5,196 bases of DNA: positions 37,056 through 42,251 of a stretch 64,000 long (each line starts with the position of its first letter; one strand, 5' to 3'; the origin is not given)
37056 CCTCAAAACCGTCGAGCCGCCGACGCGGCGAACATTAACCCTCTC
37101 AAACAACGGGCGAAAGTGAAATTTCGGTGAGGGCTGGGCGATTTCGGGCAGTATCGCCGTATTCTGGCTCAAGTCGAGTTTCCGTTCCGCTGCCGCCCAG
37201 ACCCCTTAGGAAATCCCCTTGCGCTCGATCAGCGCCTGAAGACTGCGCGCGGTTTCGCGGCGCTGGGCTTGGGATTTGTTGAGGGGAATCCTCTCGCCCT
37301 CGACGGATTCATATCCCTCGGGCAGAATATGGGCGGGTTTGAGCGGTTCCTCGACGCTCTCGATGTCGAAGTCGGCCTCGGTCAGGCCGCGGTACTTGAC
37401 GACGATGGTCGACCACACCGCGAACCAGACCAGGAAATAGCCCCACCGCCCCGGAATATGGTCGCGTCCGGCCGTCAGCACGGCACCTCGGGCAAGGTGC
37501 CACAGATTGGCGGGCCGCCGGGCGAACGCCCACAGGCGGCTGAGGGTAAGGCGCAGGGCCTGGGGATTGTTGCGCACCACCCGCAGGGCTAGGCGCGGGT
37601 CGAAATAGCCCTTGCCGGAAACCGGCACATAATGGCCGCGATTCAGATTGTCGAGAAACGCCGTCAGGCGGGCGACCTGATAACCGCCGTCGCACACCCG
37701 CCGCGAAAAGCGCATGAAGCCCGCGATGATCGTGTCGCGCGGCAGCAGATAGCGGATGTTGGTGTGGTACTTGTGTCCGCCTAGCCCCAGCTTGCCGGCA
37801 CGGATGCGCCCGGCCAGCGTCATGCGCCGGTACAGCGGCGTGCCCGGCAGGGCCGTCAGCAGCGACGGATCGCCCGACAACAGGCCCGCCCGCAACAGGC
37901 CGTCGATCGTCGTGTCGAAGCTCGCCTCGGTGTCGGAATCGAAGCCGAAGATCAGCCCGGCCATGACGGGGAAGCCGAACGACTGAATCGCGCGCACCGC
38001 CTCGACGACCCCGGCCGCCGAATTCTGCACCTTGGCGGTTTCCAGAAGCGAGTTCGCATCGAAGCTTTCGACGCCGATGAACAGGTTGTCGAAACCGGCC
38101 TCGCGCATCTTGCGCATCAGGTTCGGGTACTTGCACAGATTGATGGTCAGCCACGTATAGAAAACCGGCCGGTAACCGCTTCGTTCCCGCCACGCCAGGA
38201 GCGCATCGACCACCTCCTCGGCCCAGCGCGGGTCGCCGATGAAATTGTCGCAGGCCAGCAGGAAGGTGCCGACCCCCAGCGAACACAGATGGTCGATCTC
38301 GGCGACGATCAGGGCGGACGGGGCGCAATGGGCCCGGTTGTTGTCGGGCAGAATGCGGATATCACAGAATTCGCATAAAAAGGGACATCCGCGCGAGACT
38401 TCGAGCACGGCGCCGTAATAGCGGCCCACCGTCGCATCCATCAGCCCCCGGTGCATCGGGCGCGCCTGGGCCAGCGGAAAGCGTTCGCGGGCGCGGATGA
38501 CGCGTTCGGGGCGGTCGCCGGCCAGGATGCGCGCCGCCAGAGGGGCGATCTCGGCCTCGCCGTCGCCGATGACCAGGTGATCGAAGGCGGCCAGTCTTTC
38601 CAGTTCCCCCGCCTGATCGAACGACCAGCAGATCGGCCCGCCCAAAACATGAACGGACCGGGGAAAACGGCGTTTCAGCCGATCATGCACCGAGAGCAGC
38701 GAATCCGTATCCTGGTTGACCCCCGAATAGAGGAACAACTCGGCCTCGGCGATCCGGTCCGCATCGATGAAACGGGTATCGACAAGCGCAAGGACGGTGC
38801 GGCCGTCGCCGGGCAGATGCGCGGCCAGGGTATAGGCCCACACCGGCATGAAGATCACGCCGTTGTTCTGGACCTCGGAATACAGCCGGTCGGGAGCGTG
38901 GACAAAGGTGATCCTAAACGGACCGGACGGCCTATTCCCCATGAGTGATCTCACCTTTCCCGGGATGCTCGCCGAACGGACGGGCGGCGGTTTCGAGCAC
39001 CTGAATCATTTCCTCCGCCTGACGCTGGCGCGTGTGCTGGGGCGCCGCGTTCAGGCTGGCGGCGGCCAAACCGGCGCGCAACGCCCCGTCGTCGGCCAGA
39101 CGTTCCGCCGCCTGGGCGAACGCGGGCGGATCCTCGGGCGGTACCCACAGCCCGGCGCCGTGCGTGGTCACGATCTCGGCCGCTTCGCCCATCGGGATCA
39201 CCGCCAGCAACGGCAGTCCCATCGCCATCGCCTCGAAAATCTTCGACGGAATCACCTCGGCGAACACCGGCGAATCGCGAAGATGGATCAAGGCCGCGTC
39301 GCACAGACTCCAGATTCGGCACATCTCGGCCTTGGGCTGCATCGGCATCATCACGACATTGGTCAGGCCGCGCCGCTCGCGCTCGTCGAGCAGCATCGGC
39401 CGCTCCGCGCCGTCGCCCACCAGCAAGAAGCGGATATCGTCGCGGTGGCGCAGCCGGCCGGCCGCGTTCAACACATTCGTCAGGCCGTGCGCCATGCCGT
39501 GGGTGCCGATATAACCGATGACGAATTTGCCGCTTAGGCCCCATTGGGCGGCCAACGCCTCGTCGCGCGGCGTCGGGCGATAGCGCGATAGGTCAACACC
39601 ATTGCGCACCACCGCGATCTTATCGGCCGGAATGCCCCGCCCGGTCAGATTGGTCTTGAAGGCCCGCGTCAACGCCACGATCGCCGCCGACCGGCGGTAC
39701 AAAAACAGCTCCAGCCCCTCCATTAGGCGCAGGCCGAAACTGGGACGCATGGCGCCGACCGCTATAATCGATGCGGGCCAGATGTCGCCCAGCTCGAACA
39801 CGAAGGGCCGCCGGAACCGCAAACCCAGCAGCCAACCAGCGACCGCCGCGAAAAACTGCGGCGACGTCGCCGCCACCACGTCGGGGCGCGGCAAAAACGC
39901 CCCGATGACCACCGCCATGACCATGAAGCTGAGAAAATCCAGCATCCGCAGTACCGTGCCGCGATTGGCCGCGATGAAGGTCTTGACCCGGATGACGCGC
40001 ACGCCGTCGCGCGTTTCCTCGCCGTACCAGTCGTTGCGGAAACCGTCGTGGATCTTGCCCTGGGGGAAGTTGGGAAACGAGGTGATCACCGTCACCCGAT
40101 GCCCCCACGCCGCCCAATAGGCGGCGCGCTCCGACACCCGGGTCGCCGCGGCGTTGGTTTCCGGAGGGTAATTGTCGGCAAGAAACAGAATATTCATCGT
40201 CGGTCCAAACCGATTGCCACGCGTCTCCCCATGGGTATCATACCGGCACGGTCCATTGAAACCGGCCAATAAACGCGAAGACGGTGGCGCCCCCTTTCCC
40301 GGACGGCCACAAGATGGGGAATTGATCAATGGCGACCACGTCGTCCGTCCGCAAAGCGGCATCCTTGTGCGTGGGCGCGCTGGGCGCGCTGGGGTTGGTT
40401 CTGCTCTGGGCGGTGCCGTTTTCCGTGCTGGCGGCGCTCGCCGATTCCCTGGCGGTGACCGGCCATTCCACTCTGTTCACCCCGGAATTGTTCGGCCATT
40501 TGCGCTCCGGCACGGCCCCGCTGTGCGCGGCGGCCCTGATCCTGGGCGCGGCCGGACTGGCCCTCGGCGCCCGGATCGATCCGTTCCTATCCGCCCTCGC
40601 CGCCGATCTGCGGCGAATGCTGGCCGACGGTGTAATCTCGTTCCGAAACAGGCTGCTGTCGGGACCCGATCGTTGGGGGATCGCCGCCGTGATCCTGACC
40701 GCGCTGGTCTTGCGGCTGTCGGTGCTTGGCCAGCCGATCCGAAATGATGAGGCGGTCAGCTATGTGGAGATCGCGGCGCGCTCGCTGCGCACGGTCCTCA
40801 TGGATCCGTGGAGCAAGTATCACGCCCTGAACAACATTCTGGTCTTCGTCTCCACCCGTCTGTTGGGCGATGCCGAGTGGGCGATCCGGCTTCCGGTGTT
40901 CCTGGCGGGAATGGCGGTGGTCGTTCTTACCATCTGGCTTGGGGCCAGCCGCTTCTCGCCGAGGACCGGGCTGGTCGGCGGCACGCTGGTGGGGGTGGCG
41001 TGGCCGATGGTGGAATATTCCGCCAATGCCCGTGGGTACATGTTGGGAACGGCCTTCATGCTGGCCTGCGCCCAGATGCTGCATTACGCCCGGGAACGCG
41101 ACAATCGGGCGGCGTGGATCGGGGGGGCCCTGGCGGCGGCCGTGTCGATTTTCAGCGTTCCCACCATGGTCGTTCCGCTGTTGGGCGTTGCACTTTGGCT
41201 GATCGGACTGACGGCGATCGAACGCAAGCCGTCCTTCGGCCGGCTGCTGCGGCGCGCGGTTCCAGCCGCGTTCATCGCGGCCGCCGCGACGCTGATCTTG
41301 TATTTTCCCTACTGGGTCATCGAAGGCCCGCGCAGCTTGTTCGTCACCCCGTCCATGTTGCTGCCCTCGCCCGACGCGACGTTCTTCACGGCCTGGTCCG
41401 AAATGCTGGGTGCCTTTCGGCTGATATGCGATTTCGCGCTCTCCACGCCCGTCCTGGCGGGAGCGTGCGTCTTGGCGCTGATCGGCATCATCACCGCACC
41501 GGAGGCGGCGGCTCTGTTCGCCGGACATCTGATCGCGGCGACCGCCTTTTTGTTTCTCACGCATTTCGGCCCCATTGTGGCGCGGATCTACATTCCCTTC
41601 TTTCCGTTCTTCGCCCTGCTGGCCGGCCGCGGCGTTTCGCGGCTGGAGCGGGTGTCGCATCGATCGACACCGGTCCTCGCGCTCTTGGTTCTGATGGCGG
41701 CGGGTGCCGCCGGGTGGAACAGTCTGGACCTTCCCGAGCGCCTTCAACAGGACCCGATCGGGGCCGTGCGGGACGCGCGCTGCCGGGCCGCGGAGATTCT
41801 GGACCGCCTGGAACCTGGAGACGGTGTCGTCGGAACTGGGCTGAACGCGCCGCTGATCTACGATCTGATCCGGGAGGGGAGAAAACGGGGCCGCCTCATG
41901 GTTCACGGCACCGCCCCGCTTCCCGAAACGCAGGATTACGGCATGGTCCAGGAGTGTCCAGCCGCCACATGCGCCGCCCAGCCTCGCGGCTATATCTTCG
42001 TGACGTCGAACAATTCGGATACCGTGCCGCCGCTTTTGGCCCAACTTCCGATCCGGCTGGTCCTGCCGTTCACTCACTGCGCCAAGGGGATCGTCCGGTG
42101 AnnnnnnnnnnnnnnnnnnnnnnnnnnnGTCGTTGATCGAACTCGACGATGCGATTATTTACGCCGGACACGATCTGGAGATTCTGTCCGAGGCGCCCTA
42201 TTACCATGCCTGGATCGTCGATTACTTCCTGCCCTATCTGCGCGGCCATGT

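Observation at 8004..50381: Exceptional density of GT-C-like membrane proteins and gtr-like modules: seven candidate periplasmic glycosyltransferases in about 42 kb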

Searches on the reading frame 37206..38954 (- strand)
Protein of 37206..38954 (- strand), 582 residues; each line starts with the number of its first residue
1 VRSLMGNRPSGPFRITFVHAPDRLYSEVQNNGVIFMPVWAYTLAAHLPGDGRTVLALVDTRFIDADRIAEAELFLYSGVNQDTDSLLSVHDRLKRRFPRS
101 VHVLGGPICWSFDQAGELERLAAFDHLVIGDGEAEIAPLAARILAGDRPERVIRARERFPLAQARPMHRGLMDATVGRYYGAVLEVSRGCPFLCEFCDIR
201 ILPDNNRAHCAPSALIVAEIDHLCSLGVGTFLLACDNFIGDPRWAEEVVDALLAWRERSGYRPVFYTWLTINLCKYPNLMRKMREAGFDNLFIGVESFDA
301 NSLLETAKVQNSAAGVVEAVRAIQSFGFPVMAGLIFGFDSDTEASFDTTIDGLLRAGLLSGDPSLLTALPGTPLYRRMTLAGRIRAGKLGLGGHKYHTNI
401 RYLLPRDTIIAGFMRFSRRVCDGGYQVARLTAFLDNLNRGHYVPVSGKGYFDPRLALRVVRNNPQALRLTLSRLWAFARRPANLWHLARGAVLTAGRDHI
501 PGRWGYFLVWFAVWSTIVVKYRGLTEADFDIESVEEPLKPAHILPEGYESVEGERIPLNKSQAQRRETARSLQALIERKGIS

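Call 9: search_protein_families(library=pfam, proteins=[window:37206-38954:-], max_evalue=0.01)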
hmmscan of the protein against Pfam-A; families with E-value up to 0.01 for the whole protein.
window:37206-38954:- (582 aa): 1 family
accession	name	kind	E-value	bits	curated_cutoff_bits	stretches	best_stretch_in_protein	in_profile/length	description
PF04055.27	Radical_SAM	-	3.1e-13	50.7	29.5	1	185-351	2-164/166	Radical SAM superfamily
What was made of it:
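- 37206..38954 (-): Radical SAM enzyme (B12-rSAM-like). Elsewhere it is the third gene of the GT2-GtrA plus c4-like module. Radical_SAM E 3e-13 (call 9).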

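Call 75: search_protein_families(library=ncbifam, proteins=[window:37206-38954:-], max_evalue=0.001)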
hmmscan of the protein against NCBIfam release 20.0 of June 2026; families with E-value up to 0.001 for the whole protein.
window:37206-38954:- (582 aa): 15 families
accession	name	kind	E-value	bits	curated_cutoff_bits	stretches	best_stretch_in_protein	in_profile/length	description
TIGR04013.1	B12_SAM_MJ_1487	hypoth_equivalog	3.4e-15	55.8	251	1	66-205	39-175/382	TIGR04013 family B12-binding domain/radical SAM domain-containing protein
TIGR02026.1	BchE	equivalog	4.7e-11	42.2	481.35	1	182-355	195-364/497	magnesium-protoporphyrin IX monomethyl ester anaerobic oxidative cyclase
NF033712.0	B12_rSAM_KedN5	subfamily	4.7e-11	41.6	700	1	178-351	192-365/624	KedN5 family methylcobalamin-dependent radical SAM C-methyltransferase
TIGR04479.1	bcpD_PhpK_rSAM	subfamily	2.7e-10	39.2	600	1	184-353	244-406/504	PhpK family radical SAM P-methyltransferase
NF050148.1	rSAM_ApyD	equivalog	2.8e-10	39.2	750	1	184-375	202-390/645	RiPP biosynthesis radical SAM protein ApyD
TIGR04072.2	rSAM_ladder_B12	equivalog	6.1e-09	35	360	1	103-354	102-347/443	lipid biosynthesis B12-binding/radical SAM protein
TIGR03975.1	rSAM_ocin_1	subfamily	9.5e-09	34.3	281.85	1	80-157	139-216/606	RiPP maturation radical SAM C-methyltransferase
TIGR04295.1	B12_rSAM_oligo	hypoth_equivalog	3.1e-08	32.7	400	1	172-378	191-384/422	TIGR04295 family B12-binding domain-containing radical SAM protein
NF045585.1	rSAM_slr0320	equivalog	2e-07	29.9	775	1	185-340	239-391/511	photosystem II high light acclimation radical SAM protein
NF033070.1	rSAM_AprD4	equivalog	2.9e-06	26.5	500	1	172-386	187-398/456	AprD4 family radical SAM diol-dehydratase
TIGR04367.1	HpnR_B12_rSAM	equivalog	5.8e-06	25.1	650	1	181-342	186-339/490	hopanoid C-3 methylase HpnR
NF040546.1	rSAM_CUAEP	equivalog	0.00017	20.4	500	1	184-335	174-320/468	CUAEP/CCAEP-tail radical SAM (seleno)protein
TIGR03471.1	HpnJ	equivalog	0.00028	19.9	577.6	1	186-387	202-396/472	hopanoid biosynthesis associated radical SAM protein HpnJ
NF006067.1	PRK08208.1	equivalog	0.00041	19.4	380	1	280-354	141-215/427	STM4012 family radical SAM protein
TIGR04014.1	B12_SAM_MJ_0865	equivalog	0.00076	18.4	360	0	182-376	161-356/434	methyl-coenzyme M reductase glutamine C-methyltransferase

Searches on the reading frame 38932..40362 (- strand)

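Call 9: search_protein_families(library=pfam, proteins=[window:38932-40362:-], max_evalue=0.01)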
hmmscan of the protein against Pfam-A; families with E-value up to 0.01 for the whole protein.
window:38932-40362:- (476 aa): 5 families
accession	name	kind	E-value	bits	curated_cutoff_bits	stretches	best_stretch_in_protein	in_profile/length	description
PF13692.12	Glyco_trans_1_4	-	4.1e-19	69.7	27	1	280-425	2-142/142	Glycosyl transferases group 1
PF13579.12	Glyco_trans_4_4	-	5.5e-19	69.5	29.7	1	72-255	3-158/158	Glycosyl transferase 4-like domain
PF13439.12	Glyco_transf_4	-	7.8e-17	62.3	28.5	1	73-260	5-170/170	Glycosyltransferase Family 4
PF00534.26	Glycos_transf_1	-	1e-16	61.4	26.4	1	274-432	9-165/172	Glycosyl transferases group 1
PF13524.12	Glyco_trans_1_2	-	0.0028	18.1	25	1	304-453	9-143/144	Glycosyl transferase-like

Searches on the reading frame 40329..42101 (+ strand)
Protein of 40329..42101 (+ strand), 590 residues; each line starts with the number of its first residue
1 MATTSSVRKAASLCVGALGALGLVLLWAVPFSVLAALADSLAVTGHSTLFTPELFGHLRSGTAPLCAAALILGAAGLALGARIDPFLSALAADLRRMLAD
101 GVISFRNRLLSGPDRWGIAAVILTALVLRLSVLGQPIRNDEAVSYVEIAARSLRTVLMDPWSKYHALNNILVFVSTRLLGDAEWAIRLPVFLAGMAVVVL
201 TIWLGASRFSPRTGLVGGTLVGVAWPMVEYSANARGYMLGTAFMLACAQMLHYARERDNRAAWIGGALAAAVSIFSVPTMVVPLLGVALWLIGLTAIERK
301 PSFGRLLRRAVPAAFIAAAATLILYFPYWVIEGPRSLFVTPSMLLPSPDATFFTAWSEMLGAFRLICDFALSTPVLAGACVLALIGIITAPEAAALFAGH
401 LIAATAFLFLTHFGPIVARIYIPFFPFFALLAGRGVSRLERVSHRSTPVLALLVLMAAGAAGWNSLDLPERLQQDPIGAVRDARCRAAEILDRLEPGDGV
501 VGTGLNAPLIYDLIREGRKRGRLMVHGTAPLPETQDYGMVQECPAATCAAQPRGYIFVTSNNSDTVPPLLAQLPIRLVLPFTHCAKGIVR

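Call 5: search_protein_families(library=pfam, proteins=[window:40329-42101:+], max_evalue=0.01)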
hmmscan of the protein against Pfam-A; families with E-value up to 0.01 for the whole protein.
window:40329-42101:+ (590 aa): 1 family
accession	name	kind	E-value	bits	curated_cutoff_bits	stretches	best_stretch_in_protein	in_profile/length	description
PF13231.12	PMT_2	-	4.4e-07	30.7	26.1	1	174-297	12-134/160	Dolichyl-phosphate-mannose-protein mannosyltransferase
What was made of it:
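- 40329..42101 (+): c6: PMT_2-family GT-C of 590 aa. Motif '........'. PMT_2 E 4.4e-7, 30.7 bits, above the gathering score of 26.1 (call 5).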

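Call 6: search_protein_families(library=ncbifam, proteins=[window:40329-42101:+], max_evalue=0.01)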
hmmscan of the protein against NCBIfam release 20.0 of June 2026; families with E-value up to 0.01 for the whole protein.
window:40329-42101:+ (590 aa): 0 families

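Call 13: find_encoding_contigs(protein=window:40329-42101:+, flank=10000, max_places=4)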
Protein window:40329-42101:+ (590 aa): no gene with exactly this product is on record in the collection.

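Call 14: search_protein_families(library=pfam, proteins=[window:40329-42101:+], max_evalue=10)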
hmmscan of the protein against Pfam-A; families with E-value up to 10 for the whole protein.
window:40329-42101:+ (590 aa): 2 families
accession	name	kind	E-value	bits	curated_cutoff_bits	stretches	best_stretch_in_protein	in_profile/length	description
PF13231.12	PMT_2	-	4.4e-07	30.7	26.1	1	174-297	12-134/160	Dolichyl-phosphate-mannose-protein mannosyltransferase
PF07297.17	DPM2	-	0.11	13.3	27.3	1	181-206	42-67/75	Dolichol phosphate-mannose biosynthesis regulatory protein (DPM2)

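Call 35: search_dna_similar(query=window:40329-42101:+, collection=plasmids, mode=protein, max_rows=20, max_evalue=0.001)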
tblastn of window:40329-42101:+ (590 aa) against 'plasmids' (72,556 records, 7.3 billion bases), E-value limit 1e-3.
No match.

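Call 50: search_solved_structures(query=window:40329-42101:+, max_evalue=10, show_alignments=3)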
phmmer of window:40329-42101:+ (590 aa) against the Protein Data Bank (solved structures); distinct sequences matched with E-value up to 10: 0.
